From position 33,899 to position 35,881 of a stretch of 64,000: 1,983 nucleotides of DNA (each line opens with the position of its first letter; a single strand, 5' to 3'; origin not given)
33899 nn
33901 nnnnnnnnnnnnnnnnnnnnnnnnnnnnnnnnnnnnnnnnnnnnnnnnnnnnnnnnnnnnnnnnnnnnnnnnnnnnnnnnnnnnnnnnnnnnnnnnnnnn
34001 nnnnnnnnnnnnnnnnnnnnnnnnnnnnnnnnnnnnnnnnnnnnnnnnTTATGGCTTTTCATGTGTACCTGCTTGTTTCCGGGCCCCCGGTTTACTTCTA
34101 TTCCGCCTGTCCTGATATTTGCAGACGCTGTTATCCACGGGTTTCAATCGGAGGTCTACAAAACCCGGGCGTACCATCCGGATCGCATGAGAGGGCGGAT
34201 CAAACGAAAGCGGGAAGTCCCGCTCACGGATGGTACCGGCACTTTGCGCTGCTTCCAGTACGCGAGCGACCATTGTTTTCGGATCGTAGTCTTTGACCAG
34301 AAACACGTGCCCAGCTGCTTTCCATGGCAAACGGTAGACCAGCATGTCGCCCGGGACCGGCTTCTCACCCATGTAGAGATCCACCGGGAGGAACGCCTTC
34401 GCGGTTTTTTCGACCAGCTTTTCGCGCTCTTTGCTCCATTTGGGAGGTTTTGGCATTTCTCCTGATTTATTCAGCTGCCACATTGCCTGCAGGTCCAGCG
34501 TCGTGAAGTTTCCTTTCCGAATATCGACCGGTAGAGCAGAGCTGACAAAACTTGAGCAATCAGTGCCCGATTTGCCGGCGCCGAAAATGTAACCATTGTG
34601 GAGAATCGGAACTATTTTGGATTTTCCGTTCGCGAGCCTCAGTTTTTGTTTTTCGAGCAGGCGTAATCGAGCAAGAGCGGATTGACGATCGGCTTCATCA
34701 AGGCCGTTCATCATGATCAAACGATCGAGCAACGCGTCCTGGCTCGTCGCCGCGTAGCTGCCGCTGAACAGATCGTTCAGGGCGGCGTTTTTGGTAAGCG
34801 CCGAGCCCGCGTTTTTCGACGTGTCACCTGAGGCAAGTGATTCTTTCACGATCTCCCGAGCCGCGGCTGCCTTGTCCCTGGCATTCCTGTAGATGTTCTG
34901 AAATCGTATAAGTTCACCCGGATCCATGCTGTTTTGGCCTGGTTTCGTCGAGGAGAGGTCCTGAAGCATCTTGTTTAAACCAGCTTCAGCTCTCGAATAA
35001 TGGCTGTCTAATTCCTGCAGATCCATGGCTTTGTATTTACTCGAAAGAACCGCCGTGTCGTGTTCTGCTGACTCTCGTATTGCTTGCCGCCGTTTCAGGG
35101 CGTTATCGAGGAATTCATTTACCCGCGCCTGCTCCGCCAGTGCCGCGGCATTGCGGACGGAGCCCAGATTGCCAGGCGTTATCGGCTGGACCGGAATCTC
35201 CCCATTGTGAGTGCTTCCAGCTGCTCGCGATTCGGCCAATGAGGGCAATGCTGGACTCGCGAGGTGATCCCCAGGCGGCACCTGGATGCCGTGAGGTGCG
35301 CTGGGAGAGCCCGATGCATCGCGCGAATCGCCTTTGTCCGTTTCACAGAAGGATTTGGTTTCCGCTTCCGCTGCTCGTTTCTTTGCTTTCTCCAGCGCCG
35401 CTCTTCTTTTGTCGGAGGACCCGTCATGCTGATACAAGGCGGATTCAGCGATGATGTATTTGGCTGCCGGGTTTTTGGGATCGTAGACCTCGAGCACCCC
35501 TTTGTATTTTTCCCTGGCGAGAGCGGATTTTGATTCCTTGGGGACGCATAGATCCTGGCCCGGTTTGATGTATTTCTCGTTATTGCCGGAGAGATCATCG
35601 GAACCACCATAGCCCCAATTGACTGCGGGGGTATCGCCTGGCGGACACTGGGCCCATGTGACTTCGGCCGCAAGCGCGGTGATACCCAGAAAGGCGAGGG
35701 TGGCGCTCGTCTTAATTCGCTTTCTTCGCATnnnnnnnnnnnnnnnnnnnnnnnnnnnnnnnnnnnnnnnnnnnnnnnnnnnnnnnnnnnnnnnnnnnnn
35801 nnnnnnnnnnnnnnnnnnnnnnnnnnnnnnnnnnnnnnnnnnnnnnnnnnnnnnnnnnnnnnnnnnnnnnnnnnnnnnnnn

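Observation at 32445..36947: Candidate predatory cell-wall effector/immunity operon: Cys-rich secreted protein, NlpC/P60 amidase, small periplasmic partner, DegP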

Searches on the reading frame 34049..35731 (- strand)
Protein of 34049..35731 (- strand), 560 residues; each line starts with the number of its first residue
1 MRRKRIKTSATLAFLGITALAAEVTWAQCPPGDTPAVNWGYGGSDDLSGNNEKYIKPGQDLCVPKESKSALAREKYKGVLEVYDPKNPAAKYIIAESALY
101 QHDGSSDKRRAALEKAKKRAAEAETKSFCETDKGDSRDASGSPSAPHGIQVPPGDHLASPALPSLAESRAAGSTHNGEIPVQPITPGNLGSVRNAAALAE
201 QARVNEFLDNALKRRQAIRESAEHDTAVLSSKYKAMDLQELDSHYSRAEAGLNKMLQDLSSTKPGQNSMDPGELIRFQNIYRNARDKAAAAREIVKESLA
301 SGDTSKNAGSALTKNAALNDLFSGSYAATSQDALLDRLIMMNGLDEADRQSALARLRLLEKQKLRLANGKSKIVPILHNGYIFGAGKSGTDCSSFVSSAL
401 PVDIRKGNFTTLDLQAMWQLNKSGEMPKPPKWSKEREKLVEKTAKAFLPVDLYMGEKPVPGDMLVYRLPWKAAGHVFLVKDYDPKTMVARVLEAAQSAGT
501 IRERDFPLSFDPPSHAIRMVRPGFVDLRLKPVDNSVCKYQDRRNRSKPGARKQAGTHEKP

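Call 3: search_protein_families(library=pfam, proteins=[window:34049-35731:-], max_evalue=0.1)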
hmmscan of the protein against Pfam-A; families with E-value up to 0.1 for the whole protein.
window:34049-35731:- (560 aa): 0 families

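Call 4: search_protein_families(library=ncbifam, proteins=[window:34049-35731:-], max_evalue=0.1)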
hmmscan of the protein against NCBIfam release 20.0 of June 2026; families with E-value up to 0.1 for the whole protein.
window:34049-35731:- (560 aa): 0 families

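Call 7: find_homologous_proteins(query=window:34049-35731:-)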
Query window:34049-35731:- (560 aa): 17 proteins with E <= 0.001 among 8000 candidates.
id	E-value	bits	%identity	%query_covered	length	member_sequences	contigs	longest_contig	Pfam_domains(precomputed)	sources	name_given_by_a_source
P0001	0.0e+0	1252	100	100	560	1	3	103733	-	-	-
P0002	1.2e-90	323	45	63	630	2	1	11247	-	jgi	jgi:hypothetical protein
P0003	7.5e-88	314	45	62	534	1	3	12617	-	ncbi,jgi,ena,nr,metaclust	ncbi:MAG: hypothetical protein A3K03_12920 [Bdellovibrionales bacterium RIFOXYD1_FULL_44_7]|nr:MAG: 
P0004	2.4e-87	312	44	65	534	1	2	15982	-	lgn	-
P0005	1.2e-84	303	42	64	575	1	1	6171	-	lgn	-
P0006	3.2e-82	295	41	71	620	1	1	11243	-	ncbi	-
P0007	1.3e-78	283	42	62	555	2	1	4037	-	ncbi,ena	ncbi:MAG: hypothetical protein AABZ55_13485 [Bdellovibrionota bacterium]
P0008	3.5e-78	282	41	67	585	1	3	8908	-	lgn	-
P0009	1.5e-77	280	36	84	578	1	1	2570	-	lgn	-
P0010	3.7e-77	278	39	72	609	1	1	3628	-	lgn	-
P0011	7.4e-75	271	42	61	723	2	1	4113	-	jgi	jgi:hypothetical protein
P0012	1.7e-73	266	40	64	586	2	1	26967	-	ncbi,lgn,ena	-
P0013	8.4e-70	254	40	54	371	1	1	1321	-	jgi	jgi:hypothetical protein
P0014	3.7e-67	245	39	63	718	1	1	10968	-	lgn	-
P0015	1.2e-66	244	39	64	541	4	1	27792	-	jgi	-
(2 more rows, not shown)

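Call 14: search_protein_families(library=pfam, proteins=[window:34049-35731:-, P0014], max_evalue=10)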
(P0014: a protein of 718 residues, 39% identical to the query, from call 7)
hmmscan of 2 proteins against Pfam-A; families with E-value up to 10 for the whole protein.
window:34049-35731:- (560 aa): 0 families

P0014 (718 aa): 2 families
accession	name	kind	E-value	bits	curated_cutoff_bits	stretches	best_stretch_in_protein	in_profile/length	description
PF00877.26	NLPC_P60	-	0.00035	21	23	1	354-451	4-70/105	NlpC/P60 family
PF20225.4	DUF6584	-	0.24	11.9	27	1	220-266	36-84/171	Family of unknown function (DUF6584)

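Call 16: find_encoding_contigs(protein=P0012, flank=7000, max_places=1)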
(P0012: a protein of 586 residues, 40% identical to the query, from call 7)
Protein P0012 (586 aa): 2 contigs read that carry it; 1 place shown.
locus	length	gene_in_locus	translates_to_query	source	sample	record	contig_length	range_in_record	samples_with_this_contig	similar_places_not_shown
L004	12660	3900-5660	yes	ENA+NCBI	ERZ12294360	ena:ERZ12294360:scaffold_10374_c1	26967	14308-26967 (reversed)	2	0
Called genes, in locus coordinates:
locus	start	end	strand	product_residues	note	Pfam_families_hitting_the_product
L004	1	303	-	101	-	?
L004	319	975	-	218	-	PF01144:CoA_trans, PF13336:AcetylCoA_hyd_C (weak)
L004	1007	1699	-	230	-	PF01144:CoA_trans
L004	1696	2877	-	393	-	PF00108:Thiolase_N, PF00109:ketoacyl-synt (faint), PF02803:Thiolase_C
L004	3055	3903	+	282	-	-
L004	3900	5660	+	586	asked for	-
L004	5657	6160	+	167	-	PF25976:LpqB_N (weak)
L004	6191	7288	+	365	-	PF00089:Trypsin, PF13365:Trypsin_2, PF00595:PDZ (faint), PF13180:PDZ_2, PF17820:PDZ_6 (weak)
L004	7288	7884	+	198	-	-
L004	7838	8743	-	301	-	PF00089:Trypsin, PF13365:Trypsin_2 (weak)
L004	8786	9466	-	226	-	-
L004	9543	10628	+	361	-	-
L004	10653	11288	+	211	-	PF02620:YceD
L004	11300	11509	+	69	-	PF01783:Ribosomal_L32p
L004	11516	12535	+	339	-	PF08545:ACP_syn_III, PF08541:ACP_syn_III_C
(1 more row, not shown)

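Call 17: find_encoding_contigs(protein=P0015, flank=7000, max_places=1)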
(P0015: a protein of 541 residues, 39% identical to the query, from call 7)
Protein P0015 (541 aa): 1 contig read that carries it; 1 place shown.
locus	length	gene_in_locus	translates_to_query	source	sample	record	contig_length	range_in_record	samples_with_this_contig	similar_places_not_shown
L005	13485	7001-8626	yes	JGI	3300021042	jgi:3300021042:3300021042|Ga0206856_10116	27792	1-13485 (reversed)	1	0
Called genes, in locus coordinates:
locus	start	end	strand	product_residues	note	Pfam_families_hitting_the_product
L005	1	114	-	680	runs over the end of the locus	-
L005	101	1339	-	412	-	-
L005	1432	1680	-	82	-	-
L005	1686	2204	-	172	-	PF22746:SHOCT-like_DUF2089-C (weak)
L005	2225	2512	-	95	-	-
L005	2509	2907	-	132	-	PF09862:DUF2089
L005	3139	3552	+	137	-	PF12092:DUF3568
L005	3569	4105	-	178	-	-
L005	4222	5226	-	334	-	PF00089:Trypsin, PF13365:Trypsin_2, PF00595:PDZ (weak), PF13180:PDZ_2, PF17820:PDZ_6 (weak)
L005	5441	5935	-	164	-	PF25976:LpqB_N (weak)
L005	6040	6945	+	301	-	-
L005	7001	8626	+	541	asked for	-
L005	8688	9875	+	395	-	PF00108:Thiolase_N, PF00109:ketoacyl-synt (faint), PF22691:Thiolase_C_1 (faint), PF02803:Thiolase_C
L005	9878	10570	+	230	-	PF01144:CoA_trans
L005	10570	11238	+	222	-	PF01144:CoA_trans, PF13336:AcetylCoA_hyd_C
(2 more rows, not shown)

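Call 18: find_encoding_contigs(protein=P0014, flank=7000, max_places=1)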
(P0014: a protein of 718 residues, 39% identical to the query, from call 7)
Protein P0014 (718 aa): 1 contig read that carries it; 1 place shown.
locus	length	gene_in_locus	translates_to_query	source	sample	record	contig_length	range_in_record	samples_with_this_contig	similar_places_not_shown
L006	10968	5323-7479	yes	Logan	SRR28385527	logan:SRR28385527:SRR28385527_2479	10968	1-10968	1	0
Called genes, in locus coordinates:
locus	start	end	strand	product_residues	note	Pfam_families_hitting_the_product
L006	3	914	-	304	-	?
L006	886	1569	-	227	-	PF01144:CoA_trans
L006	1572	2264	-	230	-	PF01144:CoA_trans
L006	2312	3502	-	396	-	PF00108:Thiolase_N, PF00109:ketoacyl-synt (faint), PF22691:Thiolase_C_1 (faint), PF02803:Thiolase_C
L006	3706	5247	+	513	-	-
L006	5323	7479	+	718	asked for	-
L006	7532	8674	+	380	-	PF00089:Trypsin, PF13365:Trypsin_2, PF00595:PDZ, PF13180:PDZ_2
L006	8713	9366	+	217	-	-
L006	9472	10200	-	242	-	-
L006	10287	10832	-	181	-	-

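Call 19: find_encoding_contigs(protein=P0003, flank=7000, max_places=1)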
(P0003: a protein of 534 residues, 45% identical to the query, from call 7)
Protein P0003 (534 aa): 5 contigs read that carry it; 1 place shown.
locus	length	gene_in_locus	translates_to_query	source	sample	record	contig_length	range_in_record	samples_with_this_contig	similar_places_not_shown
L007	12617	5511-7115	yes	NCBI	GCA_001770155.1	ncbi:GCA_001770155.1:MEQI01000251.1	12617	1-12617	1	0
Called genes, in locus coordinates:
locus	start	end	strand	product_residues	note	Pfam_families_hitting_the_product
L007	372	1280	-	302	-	PF01844:HNH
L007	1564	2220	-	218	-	PF01144:CoA_trans, PF13336:AcetylCoA_hyd_C (weak)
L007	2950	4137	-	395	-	PF00108:Thiolase_N, PF00109:ketoacyl-synt (faint), PF02803:Thiolase_C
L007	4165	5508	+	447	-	-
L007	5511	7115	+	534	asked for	-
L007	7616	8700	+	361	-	PF00089:Trypsin, PF13365:Trypsin_2, PF13180:PDZ_2, PF17820:PDZ_6 (weak)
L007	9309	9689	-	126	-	-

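Call 22: search_solved_structures(query=A1, max_evalue=10, show_alignments=3)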
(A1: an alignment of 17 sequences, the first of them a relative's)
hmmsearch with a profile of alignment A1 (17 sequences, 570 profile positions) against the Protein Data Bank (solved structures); distinct sequences matched with E-value up to 10: 5.
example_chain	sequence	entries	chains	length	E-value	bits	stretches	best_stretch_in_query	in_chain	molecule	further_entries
8as5_A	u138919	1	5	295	0.069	15.7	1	65-200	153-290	Nucleophosmin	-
7bjn_A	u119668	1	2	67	0.57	12.6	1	229-264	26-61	SD21996p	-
2p22_C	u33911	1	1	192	0.78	12.2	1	190-285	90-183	Protein SRN2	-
7eeb_B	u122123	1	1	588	1.3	11.4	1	34-201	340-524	Cation channel sperm-associated protein 2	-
29vf_O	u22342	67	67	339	1.5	11.3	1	77-182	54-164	TATA-box-binding protein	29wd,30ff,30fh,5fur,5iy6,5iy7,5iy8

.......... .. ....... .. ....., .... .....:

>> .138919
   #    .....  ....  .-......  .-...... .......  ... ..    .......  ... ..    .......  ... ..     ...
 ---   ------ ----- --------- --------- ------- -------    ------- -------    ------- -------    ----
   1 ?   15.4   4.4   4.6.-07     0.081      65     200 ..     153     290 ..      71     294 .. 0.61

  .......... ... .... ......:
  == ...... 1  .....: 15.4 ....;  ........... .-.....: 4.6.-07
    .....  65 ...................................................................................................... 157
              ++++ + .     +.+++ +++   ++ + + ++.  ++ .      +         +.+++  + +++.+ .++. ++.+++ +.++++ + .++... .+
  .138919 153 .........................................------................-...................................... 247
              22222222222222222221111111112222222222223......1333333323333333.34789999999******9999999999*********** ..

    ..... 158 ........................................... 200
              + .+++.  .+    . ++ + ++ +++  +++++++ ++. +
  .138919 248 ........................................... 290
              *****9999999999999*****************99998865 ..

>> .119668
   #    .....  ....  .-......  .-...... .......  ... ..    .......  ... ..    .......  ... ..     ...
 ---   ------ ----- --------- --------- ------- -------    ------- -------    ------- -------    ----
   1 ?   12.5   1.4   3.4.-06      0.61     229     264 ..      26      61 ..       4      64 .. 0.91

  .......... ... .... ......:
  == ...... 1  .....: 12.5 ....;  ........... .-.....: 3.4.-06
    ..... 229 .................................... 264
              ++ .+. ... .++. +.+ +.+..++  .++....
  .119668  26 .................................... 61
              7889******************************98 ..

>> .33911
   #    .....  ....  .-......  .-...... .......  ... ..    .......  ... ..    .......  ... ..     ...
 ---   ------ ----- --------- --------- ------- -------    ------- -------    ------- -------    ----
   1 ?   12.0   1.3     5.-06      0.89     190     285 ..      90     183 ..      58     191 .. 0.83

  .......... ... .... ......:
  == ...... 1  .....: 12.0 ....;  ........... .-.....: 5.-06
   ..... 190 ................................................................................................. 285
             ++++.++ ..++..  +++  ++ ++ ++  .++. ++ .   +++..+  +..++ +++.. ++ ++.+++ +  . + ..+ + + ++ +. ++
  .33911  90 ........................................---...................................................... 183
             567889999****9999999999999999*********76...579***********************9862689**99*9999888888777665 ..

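Call 27: search_protein_families(library=pfam, alignment_id=A1, max_evalue=1)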
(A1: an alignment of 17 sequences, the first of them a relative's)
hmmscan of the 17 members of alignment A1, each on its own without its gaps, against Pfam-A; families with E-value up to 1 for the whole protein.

A. member 1, P0001 (560 aa): 0 families

B. families by the number of members that match (of 17 scanned): 6 families
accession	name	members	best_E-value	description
PF00877.26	NLPC_P60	8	0.00035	NlpC/P60 family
PF05257.22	CHAP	2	0.0002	CHAP domain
PF12671.13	Amidase_6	1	0.1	Putative amidase domain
PF14408.11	Actino_peptide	1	0.17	Ribosomally synthesised peptide in actinomycetes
PF05478.16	Prominin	1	0.24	Prominin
PF20225.4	DUF6584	1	0.24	Family of unknown function (DUF6584)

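Call 40: predict_structure(alignment_id=A3)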
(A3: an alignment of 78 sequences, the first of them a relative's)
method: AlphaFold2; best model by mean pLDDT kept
length: 718 residues; sequences in the alignment: 78
mean_pLDDT: 62.6   pTM: 0.51
mean pLDDT of the five models: 62.6, 61.4, 61.0, 60.6, 59.0
residues with pLDDT >= 90: 199; 70-90: 92; 50-70: 130; < 50: 297
segments of 3 or more residues with pLDDT < 50: 7-39, 50-137, 357-382, 393-395, 400-403, 416-429, 440-447, 467-476, 483-537, 551-560, 562-588, 610-615
pLDDT, mean of each block of 10 residues (from residue 1): 48 42 35 35 56 34 34 27 30 28 31 31 33 45 55 73 88 93 95 97 98 96 94 97 94 80 75 91 71 56 91 98 97 97 98 62 39 41 51 51 53 46 35 59 45 68 57 44 43 30 30 27 31 45 53 44 44 40 41 84 76 57 87 87 95 97 90 83 96 90 82 61
secondary structure, 60 per line:
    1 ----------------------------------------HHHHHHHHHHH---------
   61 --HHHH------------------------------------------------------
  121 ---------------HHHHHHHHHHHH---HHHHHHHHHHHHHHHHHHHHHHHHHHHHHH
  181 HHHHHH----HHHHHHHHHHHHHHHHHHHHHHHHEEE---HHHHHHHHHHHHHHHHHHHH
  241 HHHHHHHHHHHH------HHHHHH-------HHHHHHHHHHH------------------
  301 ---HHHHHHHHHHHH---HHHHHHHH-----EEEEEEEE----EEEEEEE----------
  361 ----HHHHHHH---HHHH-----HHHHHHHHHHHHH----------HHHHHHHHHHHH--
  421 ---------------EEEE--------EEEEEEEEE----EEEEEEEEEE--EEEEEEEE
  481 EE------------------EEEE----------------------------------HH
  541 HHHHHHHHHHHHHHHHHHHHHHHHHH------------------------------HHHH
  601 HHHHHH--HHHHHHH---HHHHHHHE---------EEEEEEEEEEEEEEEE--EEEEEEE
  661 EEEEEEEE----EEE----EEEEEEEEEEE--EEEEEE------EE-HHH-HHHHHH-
elements in order (helices of 4 or more, strands of 3 or more residues): H41-51 H63-66 H136-147 H151-186 H191-214 E215-217 H221-252 H259-264 H272-282 H304-315 H319-326 E332-339 E344-350 H365-371 H375-378 H384-396 H407-418 E436-439 E448-456 E461-470 E473-482 E501-504 H539-566 H597-606 H609-615 H619-625 E636-651 E654-668 E673-675 E680-690 E693-698 H712-717

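Call 43: fold_search(model_id=the predicted structure, library=pdb)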
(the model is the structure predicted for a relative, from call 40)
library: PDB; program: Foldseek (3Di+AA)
matches with E <= 10: 608; with E <= 0.001: 0
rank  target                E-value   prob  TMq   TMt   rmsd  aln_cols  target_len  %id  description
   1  8s7l_C                4.3e-03  0.89  0.09  0.23  30.9       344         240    9  Crystal structure of a double mutant of VirB8-like OrfG central and C-terminal domains of Streptococcus thermophilus I (released 2025-03-12)
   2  5d9r                  3.4e-02  1.00  0.12  0.52   4.7       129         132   16  Crystal structure of a conserved domain in the intermembrane space region of the plastid division protein ARC6 (released 2015-11-11)
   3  5had                  7.9e-02  0.99  0.11  0.51   4.4       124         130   15  Crystal structure of intermembrane space region of chloroplast protein ARC6 (released 2017-01-18)
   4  9a56_B                1.1e-01  0.30  0.06  0.20  15.6       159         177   14  Integrative model of RPOB-NUSG by crosslinking MS and deep learning (released 2024-09-18)
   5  8d9p                  1.3e-01  0.51  0.10  0.30  17.8       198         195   17  De Novo Photosynthetic Reaction Center Protein Equipped with Heme B and Mn(II) cations (released 2022-09-28)
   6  3l39                  2.4e-01  0.28  0.09  0.25  17.3       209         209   14  Crystal structure of Putative PhoU-like phosphate regulatory protein (BT4638) from BACTEROIDES THETAIOTAOMICRON VPI-5482 (released 2010-01-19)
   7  3gzr_B                2.9e-01  0.85  0.07  0.32   9.6        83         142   14  CRYSTAL STRUCTURE OF AN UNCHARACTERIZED PROTEIN WITH A CYSTATIN-LIKE FOLD (CC_2572) FROM CAULOBACTER VIBRIOIDES AT 1.4 (released 2009-04-21)
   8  3gzr_A                3.1e-01  0.85  0.07  0.32   9.6        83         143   14  CRYSTAL STRUCTURE OF AN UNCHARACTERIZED PROTEIN WITH A CYSTATIN-LIKE FOLD (CC_2572) FROM CAULOBACTER VIBRIOIDES AT 1.4 (released 2009-04-21)
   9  7csr_A                3.2e-01  0.09  0.09  0.14  23.9       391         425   11  Structure of Ephexin4 R676L (released 2021-02-24)
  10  5c5b_B                3.2e-01  0.07  0.08  0.14  33.3       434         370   10  Crystal Structure of Human APPL BAR-PH Heterodimer (released 2016-06-22)
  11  5vju                  3.4e-01  0.33  0.10  0.31  18.6       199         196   16  De Novo Photosynthetic Reaction Center Protein Variant Equipped with His-Tyr H-bond, Heme B, and Cd(II) ions (released 2018-04-25)
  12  5c5b_D                3.4e-01  0.08  0.08  0.13  31.4       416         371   10  Crystal Structure of Human APPL BAR-PH Heterodimer (released 2016-06-22)
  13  9exk                  4.9e-01  0.07  0.06  0.05  26.3       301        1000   12  Scalable protein design using hallucination in a relaxed sequence space (released 2024-10-16)
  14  8d9o                  5.5e-01  0.21  0.10  0.27  16.7       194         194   14  De Novo Photosynthetic Reaction Center Protein in Apo-State (released 2022-09-28)
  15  6hix_AY               5.5e-01  0.11  0.06  0.11  30.2       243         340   14  Cryo-EM structure of the Trypanosoma brucei mitochondrial ribosome - This entry contains the large mitoribosomal subu (released 2018-09-26)
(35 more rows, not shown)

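Call 44: search_protein_representatives(alignment_id=A1)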
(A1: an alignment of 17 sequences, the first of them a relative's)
Query: 17 sequences, 570 profile positions. Proteins with E-value up to 0.001 (for the whole library): 145; up to 1e-10: 123; up to 1e-30: 98. The best 145 are listed.
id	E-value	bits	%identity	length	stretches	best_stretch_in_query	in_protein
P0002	8.3e-204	695.6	-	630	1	3-569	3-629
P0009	1.7e-199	681.3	-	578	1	9-552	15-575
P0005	4.1e-184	630.5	-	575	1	9-552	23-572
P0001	9.4e-182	622.7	-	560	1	1-556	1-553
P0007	1.6e-181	622.0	-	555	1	16-563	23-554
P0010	4.3e-181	620.6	-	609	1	16-561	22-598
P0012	2.1e-178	611.7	-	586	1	4-569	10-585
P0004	2.3e-177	608.2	-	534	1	131-549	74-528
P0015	9.4e-176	602.9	-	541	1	3-544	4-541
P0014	1.5e-174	599.0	-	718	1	59-565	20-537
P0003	7.4e-174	596.7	-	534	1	106-553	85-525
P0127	1.9e-163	562.3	-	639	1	116-552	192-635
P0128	1.6e-162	559.3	-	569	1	95-559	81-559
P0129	9.9e-158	543.4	-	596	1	24-551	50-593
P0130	2.6e-152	525.5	-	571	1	106-557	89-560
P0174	6.5e-103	362.5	-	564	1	80-545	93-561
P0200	1.3e-49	186.5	-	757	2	397-562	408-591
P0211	1.3e-28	117.1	-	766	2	329-532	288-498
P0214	3.9e-24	102.4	-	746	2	322-531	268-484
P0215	3.8e-22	95.8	-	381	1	385-549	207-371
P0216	4.6e-21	92.2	-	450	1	393-543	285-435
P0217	4.1e-17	79.2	-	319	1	326-533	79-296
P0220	1.8e-14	70.4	-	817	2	334-531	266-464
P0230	5.8e-12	62.2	-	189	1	407-541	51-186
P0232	2.0e-11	60.4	-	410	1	292-538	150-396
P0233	2.7e-11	59.9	-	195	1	404-536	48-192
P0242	4.9e-09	52.5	-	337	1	417-535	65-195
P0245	1.1e-06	44.8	-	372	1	391-533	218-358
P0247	1.6e-06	44.2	-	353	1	416-535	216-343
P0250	6.3e-06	42.2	-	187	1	406-535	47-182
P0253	1.8e-05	40.7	-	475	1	394-543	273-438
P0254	6.5e-05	38.9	-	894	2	308-388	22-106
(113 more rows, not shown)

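Call 46: search_protein_families(library=pfam, proteins=[P0215, P0216, P0217, P0230, P0233, P0242, P0245, P0247, P0250, P0253], max_evalue=0.01)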
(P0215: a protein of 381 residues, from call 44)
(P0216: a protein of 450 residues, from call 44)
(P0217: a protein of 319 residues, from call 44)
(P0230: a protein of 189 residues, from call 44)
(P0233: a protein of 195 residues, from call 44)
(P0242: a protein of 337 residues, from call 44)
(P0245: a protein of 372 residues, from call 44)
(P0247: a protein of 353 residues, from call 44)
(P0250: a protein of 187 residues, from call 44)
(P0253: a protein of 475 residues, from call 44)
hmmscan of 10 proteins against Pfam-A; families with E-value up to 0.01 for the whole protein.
P0215 (381 aa): 0 families

P0216 (450 aa): 0 families

P0217 (319 aa): 1 family
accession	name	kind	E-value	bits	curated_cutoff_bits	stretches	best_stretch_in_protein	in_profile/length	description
PF05257.22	CHAP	-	0.0028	18.5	26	1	211-253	34-79/81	CHAP domain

P0230 (189 aa): 0 families

P0233 (195 aa): 0 families

P0242 (337 aa): 1 family
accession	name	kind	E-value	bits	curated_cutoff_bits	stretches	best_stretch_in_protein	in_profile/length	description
PF12893.14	Lumazine_bd_2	-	0.0081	17.3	22.1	0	215-303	3-88/116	Putative lumazine-binding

P0245 (372 aa): 2 families
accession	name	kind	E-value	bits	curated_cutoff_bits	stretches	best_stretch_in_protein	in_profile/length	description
PF00877.26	NLPC_P60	-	0.00038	20.8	23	1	202-343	4-100/105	NlpC/P60 family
PF05257.22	CHAP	-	0.00077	20.4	26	1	288-327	43-81/81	CHAP domain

P0247 (353 aa): 0 families

P0250 (187 aa): 0 families

P0253 (475 aa): 0 families

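Call 54: find_related_loci(query=A1, collection=genome_contigs, flank=8000)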
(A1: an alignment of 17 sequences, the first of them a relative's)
Query A1 (560 aa) in genome_contigs; peptide patterns used: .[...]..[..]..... (x = any residue, [..] = any of these).
19 stretches matched a pattern; 13 encode a relative of the query (tblastn E <= 1e-3); 13 distinct loci.
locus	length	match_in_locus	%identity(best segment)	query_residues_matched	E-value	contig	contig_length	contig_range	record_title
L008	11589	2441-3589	43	171-541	1e-104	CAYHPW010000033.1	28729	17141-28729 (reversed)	MAG TPA_asm: uncultured Bacteriovoracaceae bacterium isolate ERP119705_co14_164 genome assembly, contig: NODE_1275_lengt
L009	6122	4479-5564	43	190-540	5e-98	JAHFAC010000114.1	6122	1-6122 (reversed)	MAG: Bacteriovoracaceae bacterium isolate nzgw166 NODE_23899_length_6123_cov_2.054815, whole genome shotgun sequence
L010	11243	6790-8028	40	148-548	6e-92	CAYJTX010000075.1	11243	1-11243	MAG TPA_asm: uncultured Bacteriovoracaceae bacterium isolate ERP125453_co1_289 genome assembly, contig: NODE_6629_length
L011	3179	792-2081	40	134-540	1e-88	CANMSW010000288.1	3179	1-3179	MAG: Bacteriovoracaceae bacterium isolate ZE-Jul18-116 genome assembly, contig: ZE-Jul18-C68479, whole genome shotgun se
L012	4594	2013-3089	43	199-543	5e-87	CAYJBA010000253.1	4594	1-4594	MAG TPA_asm: uncultured Bacteriovoracaceae bacterium isolate ERP119705_co9_199 genome assembly, contig: NODE_33485_lengt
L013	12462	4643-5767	41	190-551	2e-83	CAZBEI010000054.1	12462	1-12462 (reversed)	MAG TPA_asm: uncultured Bdellovibrio sp. isolate binchicken_co203_640 genome assembly, contig: k141_1111850, whole genom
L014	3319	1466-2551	40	190-540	1e-82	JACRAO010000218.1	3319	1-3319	MAG: Bdellovibrio sp. isolate NC_groundwater_1595_Pr3_B-0.1um_37_8 SR-2_scaffold_141_3581880, whole genome shotgun seque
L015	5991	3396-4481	40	190-540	1e-81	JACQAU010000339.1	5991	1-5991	MAG: Deltaproteobacteria bacterium isolate NC_groundwater_924_Pr1_S-0.2um_37_11 Montesol18-Sp2_coassembly_scaffold_12815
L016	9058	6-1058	40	224-550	2e-81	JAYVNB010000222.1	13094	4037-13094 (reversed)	MAG: Bacteriovoracaceae bacterium isolate GL65_DN_concoct_128 GL65_DN_concoct_128_221, whole genome shotgun sequence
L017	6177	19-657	57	328-540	1e-78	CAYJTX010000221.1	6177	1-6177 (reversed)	MAG TPA_asm: uncultured Bacteriovoracaceae bacterium isolate ERP125453_co1_289 genome assembly, contig: NODE_16631_lengt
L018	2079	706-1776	38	210-559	6e-74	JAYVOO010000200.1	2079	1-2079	MAG: Oligoflexia bacterium isolate GL72_DN_concoct_181 GL72_DN_concoct_181_199, whole genome shotgun sequence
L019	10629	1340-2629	34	143-543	3e-62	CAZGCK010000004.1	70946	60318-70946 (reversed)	MAG TPA_asm: uncultured Bacteriovoracaceae bacterium isolate SRP219642_co7_571 genome assembly, contig: NODE_465_length_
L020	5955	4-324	56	436-542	3e-37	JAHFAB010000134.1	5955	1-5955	MAG: Bacteriovoracaceae bacterium isolate nzgw165 NODE_11524_length_5956_cov_2.603770, whole genome shotgun sequence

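Call 74: search_protein_families(library=padloc, proteins=[window:34049-35731:-], max_evalue=0.1)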
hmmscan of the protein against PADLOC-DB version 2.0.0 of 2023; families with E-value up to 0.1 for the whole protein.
window:34049-35731:- (560 aa): 0 families
